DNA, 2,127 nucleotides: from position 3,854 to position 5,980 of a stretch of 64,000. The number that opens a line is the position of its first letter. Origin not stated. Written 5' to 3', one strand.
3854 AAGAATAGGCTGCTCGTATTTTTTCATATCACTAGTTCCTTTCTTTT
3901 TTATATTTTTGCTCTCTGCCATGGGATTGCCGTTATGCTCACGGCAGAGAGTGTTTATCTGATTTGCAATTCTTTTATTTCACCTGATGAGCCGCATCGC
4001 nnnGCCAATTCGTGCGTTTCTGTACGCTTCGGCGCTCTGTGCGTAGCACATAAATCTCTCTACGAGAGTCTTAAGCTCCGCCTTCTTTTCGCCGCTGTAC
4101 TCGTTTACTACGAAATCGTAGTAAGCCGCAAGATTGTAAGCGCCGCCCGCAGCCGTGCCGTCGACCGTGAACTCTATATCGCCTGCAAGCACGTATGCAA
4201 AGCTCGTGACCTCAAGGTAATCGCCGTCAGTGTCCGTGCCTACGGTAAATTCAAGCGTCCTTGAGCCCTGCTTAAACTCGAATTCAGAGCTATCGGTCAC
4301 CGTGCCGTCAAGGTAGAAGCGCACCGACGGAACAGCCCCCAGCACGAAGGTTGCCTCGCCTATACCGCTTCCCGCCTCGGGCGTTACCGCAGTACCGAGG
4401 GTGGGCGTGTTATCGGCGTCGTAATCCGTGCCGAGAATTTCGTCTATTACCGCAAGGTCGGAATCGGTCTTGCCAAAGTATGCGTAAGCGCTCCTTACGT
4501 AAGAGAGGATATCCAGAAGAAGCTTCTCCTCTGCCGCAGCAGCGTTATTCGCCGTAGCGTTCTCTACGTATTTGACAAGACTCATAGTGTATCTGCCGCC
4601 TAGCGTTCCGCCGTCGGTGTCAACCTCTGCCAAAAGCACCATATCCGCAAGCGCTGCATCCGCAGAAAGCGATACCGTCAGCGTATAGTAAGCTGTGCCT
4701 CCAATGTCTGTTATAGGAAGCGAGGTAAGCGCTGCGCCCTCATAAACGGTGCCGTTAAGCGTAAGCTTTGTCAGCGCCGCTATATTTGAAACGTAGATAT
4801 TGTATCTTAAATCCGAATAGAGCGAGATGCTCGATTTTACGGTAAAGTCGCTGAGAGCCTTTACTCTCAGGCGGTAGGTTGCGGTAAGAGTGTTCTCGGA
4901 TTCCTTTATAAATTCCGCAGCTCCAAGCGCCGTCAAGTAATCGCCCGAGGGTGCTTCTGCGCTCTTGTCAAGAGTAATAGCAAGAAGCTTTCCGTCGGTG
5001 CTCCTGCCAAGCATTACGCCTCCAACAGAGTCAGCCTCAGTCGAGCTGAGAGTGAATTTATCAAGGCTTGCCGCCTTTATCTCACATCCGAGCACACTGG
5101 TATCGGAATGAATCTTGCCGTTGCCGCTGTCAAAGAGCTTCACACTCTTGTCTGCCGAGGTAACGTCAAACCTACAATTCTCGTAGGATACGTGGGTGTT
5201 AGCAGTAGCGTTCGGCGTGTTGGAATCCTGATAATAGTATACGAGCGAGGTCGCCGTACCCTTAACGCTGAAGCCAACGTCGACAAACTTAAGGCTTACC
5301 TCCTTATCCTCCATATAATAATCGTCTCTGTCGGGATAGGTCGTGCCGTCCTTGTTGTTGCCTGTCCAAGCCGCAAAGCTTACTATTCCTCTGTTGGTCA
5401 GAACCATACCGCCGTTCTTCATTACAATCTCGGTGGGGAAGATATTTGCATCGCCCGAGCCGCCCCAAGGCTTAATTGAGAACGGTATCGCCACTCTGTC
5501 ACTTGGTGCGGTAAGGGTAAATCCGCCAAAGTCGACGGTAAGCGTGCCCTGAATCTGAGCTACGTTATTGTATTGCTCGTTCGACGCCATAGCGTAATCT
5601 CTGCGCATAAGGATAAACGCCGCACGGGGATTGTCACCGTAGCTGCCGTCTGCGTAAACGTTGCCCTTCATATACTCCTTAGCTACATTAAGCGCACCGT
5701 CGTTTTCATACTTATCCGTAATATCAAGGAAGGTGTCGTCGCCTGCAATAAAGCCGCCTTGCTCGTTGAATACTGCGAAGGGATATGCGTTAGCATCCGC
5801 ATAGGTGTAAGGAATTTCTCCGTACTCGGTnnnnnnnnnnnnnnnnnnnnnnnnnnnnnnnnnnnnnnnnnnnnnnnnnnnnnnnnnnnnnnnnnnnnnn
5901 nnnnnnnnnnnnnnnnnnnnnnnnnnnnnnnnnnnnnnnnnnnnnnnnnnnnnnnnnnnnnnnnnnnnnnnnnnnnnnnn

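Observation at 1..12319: Paralogous giant proteins: two different esterase heads fused to the same uncharacterised ~300-aa module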

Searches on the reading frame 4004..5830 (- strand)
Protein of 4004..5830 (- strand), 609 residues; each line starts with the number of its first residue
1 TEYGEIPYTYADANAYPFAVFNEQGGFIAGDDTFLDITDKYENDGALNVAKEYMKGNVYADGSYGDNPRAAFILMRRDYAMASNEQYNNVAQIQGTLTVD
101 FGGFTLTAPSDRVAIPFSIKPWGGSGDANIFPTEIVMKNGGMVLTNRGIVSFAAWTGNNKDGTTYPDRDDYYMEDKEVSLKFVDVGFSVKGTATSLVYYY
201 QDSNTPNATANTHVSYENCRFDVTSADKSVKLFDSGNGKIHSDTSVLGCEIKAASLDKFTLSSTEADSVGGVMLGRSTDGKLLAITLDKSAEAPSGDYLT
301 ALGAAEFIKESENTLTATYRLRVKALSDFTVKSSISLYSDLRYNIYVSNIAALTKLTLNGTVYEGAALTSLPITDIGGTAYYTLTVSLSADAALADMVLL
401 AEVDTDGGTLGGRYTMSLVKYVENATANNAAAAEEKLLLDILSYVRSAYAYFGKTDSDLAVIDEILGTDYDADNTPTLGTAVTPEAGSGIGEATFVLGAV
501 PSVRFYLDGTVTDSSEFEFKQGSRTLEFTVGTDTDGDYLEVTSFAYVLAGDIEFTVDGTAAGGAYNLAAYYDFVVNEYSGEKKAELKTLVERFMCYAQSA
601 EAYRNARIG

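Call 54: predict_structure(alignment_id=A2)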
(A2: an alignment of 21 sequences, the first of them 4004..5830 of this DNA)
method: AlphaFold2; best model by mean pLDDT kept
length: 609 residues; sequences in the alignment: 21
mean_pLDDT: 90.0   pTM: 0.72
mean pLDDT of the five models: 90.0, 89.7, 88.7, 88.6, 88.1
residues with pLDDT >= 90: 391; 70-90: 196; 50-70: 22; < 50: 0
segments of 3 or more residues with pLDDT < 50: none
pLDDT, mean of each block of 10 residues (from residue 1): 95 96 96 81 84 88 87 98 82 92 96 89 66 94 96 82 75 91 97 94 89 96 96 93 95 94 87 88 94 86 89 95 86 84 93 94 95 93 91 91 87 92 87 92 93 92 93 89 86 82 90 90 89 93 85 90 91 91 92 93 85
secondary structure, 60 per line:
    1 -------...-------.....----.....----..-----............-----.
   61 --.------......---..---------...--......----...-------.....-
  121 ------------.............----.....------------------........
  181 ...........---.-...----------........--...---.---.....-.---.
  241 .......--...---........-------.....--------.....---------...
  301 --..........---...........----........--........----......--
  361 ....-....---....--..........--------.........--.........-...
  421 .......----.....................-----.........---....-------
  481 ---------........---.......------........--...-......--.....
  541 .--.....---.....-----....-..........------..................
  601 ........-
elements in order: E18-22 E27-31 H45-54 E70-75 E95-100 E105-107 E115-119 E133-145 E150-154 E173-191 E197-199 E210-217 E220-222 E230-234 E240-247 E250-252 E259-263 E271-275 E284-288 E298-300 E303-312 E316-323 E331-338 E341-348 E353-358 E361-364 H366-369 E373-376 E379-388 E397-405 E408-416 H418-427 H432-452 H458-466 H470-473 E490-497 E501-507 E517-521 E524-526 E528-533 E536-541 H545-548 E552-556 E562-565 H567-576 H583-608

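Call 57: fold_search(model_id=the predicted structure, library=pdb)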
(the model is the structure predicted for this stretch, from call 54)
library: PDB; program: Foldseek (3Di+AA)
matches with E <= 10: 1491; with E <= 0.001: 0
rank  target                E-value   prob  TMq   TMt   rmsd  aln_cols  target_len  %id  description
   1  5zo1_A                1.9e-02  0.66  0.10  0.17  19.3       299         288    8  Crystal structure of mouse nectin-like molecule 4 (mNecl-4) full ectodomain (Ig1-Ig3), 2.2A (released 2019-01-30)
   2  5dk2_B                2.5e-02  0.87  0.12  0.27  14.9       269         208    7  Fc Heterodimer E356K/D399K + K392D/K409D (released 2016-03-30)
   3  7sht_B                3.7e-02  0.77  0.11  0.19  18.8       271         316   10  Structure of a partially disrupted IgE high affinity receptor complex bound to an omalizumab variant (released 2021-12-15)
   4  2r15_A                3.9e-02  0.69  0.11  0.25  17.0       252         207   10  Crystal structure of the myomesin domains 12 and 13 (released 2008-01-29)
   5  8k7s_F                5.0e-02  0.47  0.12  0.20  19.7       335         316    9  Human Fc epsilon RI in complex with mIgE Fc (TMD disordered) (released 2024-12-04)
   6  4i2x_F                5.3e-02  0.63  0.11  0.19  17.9       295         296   12  Crystal structure of Signal Regulatory Protein gamma (SIRP-gamma) in complex with FabOX117 (released 2013-12-18)
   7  5dvn_A                5.5e-02  0.80  0.11  0.26  14.8       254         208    7  Fc K392D/K409D homodimer (released 2016-03-30)
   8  9dmx_B                5.8e-02  0.30  0.11  0.14  21.6       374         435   10  Crystal structure of shark UrIg2 V-C1-C2-C3 domains (released 2025-07-23)
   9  5x7g                  5.8e-02  0.15  0.09  0.08  25.3       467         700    9  Crystal Structure of Paenibacillus sp. 598K cycloisomaltooligosaccharide glucanotransferase (released 2017-04-26)
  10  7ttz_B                6.3e-02  0.60  0.12  0.26  15.5       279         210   10  Heterodimeric IgA Fc in complex with Staphylococcus aureus protein SSL7 (released 2023-02-01)
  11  5dk0_A                6.6e-02  0.63  0.11  0.25  14.1       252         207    8  Fc Heterodimer Design 20.8.34 Y349S/T366M/K370Y/K409V + E356G/E357D/S364Q/Y407A (released 2016-03-30)
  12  5nsc_B                6.9e-02  0.75  0.12  0.26  14.9       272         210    8  Fc DEKK heterodimer variant (released 2017-07-05)
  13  2y23                  6.9e-02  0.44  0.12  0.21  20.7       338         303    9  CRYSTAL STRUCTURE OF THE MYOMESIN DOMAINS MY9-MY11 (released 2011-12-21)
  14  5dvl_A                7.5e-02  0.60  0.11  0.24  14.2       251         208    8  Fc Design 20.8.37 A chain homodimer Y349S/T366M/K370Y/K409V (released 2016-03-30)
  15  4hag_A                7.8e-02  0.72  0.11  0.27  14.7       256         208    8  Crystal structure of fc-fragment of human IgG2 antibody (centered crystal form) (released 2013-06-12)
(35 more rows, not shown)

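Call 58: search_protein_families(library=pfam, alignment_id=A2, max_evalue=5)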
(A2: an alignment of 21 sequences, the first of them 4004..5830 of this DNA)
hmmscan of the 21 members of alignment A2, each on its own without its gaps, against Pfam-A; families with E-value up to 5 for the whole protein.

A. member 1, window:4004-5830:- (609 aa): 2 families
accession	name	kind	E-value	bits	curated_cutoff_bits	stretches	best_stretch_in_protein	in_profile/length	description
PF08899.16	DUF1844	-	0.027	15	27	1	408-449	33-74/76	Domain of unknown function (DUF1844)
PF13860.13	FlgD_ig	-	0.029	14.8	27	1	507-579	6-77/79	FlgD Ig-like domain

B. families by the number of members that match (of 21 scanned): 13 families
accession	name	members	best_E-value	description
PF08899.16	DUF1844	2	0.027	Domain of unknown function (DUF1844)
PF23950.1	MLLE_2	1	0.0074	MLLE-related domain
PF03170.19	BcsB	1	0.015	Bacterial cellulose synthase subunit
PF13860.13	FlgD_ig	1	0.029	FlgD Ig-like domain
PF18573.7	BclA_C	1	0.065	BclA C-terminal domain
PF17998.7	AgI_II_C2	1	0.067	Cell surface antigen I/II C2 terminal domain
PF05137.18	PilN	1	0.072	Fimbrial assembly protein (PilN)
PF24904.1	RVE6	1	0.091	REVEILLE 6-like domain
PF09013.15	YopH_N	1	0.1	YopH, N-terminal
PF05480.16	PSMbeta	1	0.11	Phenol-soluble modulin beta protein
PF15628.11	RRM_DME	1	0.14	RRM in Demeter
PF15659.11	Toxin-JAB1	1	0.14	JAB-like toxin 1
PF24647.1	Phage_blade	1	0.23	Phage blade protein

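Call 76: fold_search(model_id=the predicted structure, library=viral)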
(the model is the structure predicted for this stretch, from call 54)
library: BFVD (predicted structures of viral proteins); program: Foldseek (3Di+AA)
matches with E <= 10: 577; with E <= 0.001: 0
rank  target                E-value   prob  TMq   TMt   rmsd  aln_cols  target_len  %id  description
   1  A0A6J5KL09            1.5e-03  0.72  0.14  0.11  28.7       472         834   13  Parallel beta-helix repeat [uncultured Caudovirales phage]
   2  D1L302                4.3e-03  0.90  0.16  0.15  16.9       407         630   12  Depolymerase, capsule K63-specific [Klebsiella phage KP34]
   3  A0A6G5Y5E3            6.7e-03  0.11  0.08  0.07  22.7       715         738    9  (no name in the UniProt tables at hand)
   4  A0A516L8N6            7.9e-03  0.13  0.08  0.08  18.1       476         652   10  (no name in the UniProt tables at hand)
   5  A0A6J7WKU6            3.1e-02  0.13  0.09  0.07  27.2       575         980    8  Carbohydrate-binding module family 5/12 [uncultured Caudovirales phage]
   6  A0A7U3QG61            3.9e-02  0.07  0.07  0.05  21.5       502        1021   10  Tail fibers protein [Escherichia phage ES17]
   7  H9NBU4                4.1e-02  0.35  0.09  0.11  23.8       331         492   13  (no name in the UniProt tables at hand)
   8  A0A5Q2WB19            4.2e-02  0.12  0.10  0.12  22.0       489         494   10  (no name in the UniProt tables at hand)
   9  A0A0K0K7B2            4.8e-02  0.57  0.11  0.08  26.4       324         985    9  Envelope glycoprotein J [Infectious laryngotracheitis virus]
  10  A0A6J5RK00            4.8e-02  0.35  0.12  0.21  18.2       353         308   12  Uncharacterized protein [uncultured Caudovirales phage]
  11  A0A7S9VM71            5.1e-02  0.33  0.10  0.13  23.2       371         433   10  Envelope glycoprotein J [Equid herpesvirus 6]
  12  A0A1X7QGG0            5.3e-02  0.75  0.12  0.08  16.1       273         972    9  (no name in the UniProt tables at hand)
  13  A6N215                5.8e-02  0.63  0.17  0.27  14.2       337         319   11  IPT/TIG domain-containing protein [Microbacterium phage Min1]
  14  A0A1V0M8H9            5.8e-02  0.54  0.13  0.12  24.4       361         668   10  Envelope glycoprotein C [Columbid alphaherpesvirus 1]
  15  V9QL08                6.9e-02  0.75  0.16  0.32  15.9       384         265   10  (no name in the UniProt tables at hand)
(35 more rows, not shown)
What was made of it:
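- The weak BFVD hits are to a phage parallel beta-helix protein (E=1.5e-3) and to the KP34 capsule depolymerase (E=4e-3, probability 0.9) (call 76).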
